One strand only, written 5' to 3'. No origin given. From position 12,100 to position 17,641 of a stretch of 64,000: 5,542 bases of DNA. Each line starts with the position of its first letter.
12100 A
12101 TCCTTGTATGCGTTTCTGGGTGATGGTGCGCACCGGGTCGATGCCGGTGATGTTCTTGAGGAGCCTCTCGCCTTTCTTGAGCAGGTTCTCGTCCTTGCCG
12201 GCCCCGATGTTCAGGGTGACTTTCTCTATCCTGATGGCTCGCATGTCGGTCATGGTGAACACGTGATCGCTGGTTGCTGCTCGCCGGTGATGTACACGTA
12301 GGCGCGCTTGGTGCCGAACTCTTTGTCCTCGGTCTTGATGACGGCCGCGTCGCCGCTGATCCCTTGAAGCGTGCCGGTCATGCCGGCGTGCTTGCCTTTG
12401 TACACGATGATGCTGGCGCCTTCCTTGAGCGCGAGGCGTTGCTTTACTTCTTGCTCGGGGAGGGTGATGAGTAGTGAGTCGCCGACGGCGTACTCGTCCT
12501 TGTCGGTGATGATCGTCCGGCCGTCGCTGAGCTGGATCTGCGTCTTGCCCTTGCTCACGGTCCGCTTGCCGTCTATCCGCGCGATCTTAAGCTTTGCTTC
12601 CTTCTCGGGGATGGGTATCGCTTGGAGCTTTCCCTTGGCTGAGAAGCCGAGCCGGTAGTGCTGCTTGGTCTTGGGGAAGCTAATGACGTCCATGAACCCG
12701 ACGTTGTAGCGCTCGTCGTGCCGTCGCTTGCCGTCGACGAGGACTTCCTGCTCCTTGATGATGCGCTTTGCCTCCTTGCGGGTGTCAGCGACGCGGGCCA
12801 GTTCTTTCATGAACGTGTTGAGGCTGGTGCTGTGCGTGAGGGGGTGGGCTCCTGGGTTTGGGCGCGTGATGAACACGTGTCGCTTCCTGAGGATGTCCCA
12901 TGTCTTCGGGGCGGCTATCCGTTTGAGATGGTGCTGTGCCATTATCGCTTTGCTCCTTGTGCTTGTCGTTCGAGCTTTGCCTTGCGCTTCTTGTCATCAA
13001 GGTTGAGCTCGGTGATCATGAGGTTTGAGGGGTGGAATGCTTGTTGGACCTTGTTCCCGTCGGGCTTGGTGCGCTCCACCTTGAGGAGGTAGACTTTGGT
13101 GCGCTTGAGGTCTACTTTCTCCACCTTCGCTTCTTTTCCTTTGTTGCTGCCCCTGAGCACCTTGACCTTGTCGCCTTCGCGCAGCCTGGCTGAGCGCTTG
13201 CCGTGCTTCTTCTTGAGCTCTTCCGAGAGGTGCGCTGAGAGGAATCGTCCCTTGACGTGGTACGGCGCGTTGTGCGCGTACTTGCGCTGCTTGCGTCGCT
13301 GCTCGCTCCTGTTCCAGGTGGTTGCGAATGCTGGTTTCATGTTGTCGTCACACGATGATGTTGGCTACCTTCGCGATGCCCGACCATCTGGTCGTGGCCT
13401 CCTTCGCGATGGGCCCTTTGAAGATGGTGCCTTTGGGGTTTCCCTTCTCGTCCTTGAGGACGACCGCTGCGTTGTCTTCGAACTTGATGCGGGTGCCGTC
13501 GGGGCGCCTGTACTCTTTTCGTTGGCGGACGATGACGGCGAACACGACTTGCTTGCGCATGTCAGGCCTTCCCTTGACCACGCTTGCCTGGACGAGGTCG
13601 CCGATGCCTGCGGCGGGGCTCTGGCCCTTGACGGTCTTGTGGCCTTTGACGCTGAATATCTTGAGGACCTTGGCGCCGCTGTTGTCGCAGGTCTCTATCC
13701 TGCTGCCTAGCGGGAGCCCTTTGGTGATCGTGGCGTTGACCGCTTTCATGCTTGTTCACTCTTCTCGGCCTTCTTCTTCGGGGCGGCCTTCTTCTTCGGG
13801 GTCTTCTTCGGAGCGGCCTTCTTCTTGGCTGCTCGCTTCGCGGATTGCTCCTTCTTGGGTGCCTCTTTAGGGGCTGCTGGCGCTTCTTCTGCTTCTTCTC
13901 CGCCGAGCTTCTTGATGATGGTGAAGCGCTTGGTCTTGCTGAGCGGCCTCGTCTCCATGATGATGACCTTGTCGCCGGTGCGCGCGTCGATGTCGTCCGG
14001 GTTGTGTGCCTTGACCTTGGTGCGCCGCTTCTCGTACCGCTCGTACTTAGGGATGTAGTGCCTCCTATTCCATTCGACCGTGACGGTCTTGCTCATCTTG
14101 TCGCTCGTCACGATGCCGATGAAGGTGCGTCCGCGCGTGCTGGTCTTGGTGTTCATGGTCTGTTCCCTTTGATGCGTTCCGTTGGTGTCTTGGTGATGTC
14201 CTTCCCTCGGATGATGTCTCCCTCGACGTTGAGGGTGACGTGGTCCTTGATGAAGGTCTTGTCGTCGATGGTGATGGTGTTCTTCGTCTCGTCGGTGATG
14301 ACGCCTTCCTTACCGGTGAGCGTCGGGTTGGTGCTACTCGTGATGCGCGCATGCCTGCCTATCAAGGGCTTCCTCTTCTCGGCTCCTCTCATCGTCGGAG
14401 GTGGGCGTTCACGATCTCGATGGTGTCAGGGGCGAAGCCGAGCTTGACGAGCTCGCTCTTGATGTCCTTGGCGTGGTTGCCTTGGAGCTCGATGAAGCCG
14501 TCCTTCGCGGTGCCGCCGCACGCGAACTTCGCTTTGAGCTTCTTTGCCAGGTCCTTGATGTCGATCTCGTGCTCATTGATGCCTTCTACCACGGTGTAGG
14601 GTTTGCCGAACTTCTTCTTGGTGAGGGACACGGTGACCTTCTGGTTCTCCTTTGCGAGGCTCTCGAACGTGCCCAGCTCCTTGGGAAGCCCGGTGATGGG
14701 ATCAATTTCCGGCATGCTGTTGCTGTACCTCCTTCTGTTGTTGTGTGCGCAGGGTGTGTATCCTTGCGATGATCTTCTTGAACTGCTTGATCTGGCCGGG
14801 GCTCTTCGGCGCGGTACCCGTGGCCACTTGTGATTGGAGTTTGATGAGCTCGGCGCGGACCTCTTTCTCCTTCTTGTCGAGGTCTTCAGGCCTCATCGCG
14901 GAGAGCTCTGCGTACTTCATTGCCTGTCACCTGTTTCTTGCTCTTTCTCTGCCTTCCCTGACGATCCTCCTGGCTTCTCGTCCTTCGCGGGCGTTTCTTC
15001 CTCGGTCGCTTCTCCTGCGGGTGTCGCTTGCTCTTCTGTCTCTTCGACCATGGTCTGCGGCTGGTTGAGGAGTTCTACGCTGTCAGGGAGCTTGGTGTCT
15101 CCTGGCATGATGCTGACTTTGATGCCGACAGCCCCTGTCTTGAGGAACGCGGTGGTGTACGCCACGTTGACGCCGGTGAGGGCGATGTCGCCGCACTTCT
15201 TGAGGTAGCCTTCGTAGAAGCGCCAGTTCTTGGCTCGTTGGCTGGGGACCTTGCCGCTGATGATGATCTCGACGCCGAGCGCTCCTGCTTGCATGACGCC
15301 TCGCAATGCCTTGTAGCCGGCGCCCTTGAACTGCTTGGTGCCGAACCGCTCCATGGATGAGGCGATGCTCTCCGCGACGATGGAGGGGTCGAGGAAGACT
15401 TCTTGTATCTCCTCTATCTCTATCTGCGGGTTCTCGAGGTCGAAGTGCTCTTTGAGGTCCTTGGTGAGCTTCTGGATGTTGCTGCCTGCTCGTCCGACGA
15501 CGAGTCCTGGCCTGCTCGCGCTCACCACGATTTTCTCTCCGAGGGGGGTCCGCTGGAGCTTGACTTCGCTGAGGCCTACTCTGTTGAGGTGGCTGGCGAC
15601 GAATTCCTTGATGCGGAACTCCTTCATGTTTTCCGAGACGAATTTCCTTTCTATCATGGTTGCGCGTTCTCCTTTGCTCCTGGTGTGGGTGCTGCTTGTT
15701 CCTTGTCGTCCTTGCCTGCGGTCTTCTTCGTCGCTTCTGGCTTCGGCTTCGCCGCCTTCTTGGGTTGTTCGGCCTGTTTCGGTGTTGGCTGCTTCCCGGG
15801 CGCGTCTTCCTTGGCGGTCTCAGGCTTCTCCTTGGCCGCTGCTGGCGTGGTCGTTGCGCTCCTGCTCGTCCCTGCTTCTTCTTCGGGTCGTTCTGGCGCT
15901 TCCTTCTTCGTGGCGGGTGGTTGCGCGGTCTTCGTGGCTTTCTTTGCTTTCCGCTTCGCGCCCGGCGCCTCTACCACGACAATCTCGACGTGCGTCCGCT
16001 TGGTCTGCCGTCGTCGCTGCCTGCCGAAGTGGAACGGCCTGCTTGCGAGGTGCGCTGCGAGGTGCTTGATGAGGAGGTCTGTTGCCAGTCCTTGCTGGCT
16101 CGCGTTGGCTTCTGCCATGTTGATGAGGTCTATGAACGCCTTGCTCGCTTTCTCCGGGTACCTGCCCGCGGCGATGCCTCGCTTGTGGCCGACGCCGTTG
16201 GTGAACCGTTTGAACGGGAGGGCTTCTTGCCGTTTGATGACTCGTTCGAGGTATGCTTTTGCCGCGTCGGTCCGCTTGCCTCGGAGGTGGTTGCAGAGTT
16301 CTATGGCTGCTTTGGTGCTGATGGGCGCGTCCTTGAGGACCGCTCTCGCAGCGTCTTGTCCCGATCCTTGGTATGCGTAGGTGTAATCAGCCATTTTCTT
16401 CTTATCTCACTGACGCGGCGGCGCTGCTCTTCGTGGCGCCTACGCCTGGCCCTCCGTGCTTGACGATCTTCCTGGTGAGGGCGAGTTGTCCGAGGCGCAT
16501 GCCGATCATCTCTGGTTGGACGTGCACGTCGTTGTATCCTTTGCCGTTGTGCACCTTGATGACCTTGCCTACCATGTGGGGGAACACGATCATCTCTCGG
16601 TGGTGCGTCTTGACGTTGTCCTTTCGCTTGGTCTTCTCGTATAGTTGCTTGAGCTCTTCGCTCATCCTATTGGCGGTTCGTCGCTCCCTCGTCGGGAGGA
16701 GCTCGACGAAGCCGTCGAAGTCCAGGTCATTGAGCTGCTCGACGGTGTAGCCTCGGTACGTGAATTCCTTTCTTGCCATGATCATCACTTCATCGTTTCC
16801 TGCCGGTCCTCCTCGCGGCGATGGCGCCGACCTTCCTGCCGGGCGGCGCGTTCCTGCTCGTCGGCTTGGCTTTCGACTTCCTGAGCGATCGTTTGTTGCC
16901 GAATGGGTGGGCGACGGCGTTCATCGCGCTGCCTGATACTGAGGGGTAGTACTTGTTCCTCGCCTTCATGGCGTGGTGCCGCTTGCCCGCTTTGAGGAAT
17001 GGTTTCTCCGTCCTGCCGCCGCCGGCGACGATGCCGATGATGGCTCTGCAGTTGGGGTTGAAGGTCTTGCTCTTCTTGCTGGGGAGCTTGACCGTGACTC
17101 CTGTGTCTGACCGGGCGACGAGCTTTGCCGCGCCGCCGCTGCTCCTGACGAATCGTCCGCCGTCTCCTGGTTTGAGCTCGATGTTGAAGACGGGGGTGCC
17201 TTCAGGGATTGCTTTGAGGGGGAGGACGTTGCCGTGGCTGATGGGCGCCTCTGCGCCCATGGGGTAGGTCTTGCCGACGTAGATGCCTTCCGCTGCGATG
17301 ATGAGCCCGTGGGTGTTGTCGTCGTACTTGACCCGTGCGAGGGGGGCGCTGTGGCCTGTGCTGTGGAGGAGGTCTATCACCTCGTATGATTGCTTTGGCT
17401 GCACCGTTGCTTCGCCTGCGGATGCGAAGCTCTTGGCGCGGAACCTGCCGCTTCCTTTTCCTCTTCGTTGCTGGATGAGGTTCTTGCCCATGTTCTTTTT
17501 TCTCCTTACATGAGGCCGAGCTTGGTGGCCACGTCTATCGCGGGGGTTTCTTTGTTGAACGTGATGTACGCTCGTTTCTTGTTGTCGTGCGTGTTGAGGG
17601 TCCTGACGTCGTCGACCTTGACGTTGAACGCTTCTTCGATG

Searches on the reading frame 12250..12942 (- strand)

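Call 54: search_protein_families(library=pfam, proteins=[window:12250-12942:-], max_evalue=0.001)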
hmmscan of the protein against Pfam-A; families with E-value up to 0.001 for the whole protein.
window:12250-12942:- (230 aa): 3 families
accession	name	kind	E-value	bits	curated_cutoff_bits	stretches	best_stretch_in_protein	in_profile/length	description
PF00900.26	Ribosomal_S4e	-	1.6e-23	82.7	25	1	92-166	1-75/75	Ribosomal family S4e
PF08071.17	RS4NT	-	2.6e-12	47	27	1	4-35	5-36/37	RS4NT (NUC023) domain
PF01479.30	S4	-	1.1e-08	35.1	22.8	1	49-87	10-48/48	S4 domain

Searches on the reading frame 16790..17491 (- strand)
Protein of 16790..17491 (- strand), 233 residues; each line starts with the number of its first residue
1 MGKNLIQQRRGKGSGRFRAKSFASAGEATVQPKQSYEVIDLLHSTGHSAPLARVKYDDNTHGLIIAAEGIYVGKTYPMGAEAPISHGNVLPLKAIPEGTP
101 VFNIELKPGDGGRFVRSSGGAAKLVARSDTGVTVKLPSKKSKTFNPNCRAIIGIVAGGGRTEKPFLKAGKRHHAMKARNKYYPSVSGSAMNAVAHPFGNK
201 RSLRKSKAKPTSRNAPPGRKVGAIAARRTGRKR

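Call 54: search_protein_families(library=pfam, proteins=[window:16790-17491:-], max_evalue=0.001)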
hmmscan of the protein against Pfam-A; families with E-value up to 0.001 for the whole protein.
window:16790-17491:- (233 aa): 1 family
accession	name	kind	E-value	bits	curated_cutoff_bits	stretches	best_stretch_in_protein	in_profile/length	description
PF03947.24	Ribosomal_L2_C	-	1.2e-39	135.7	33.7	1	86-212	2-123/126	Ribosomal Proteins L2, C-terminal domain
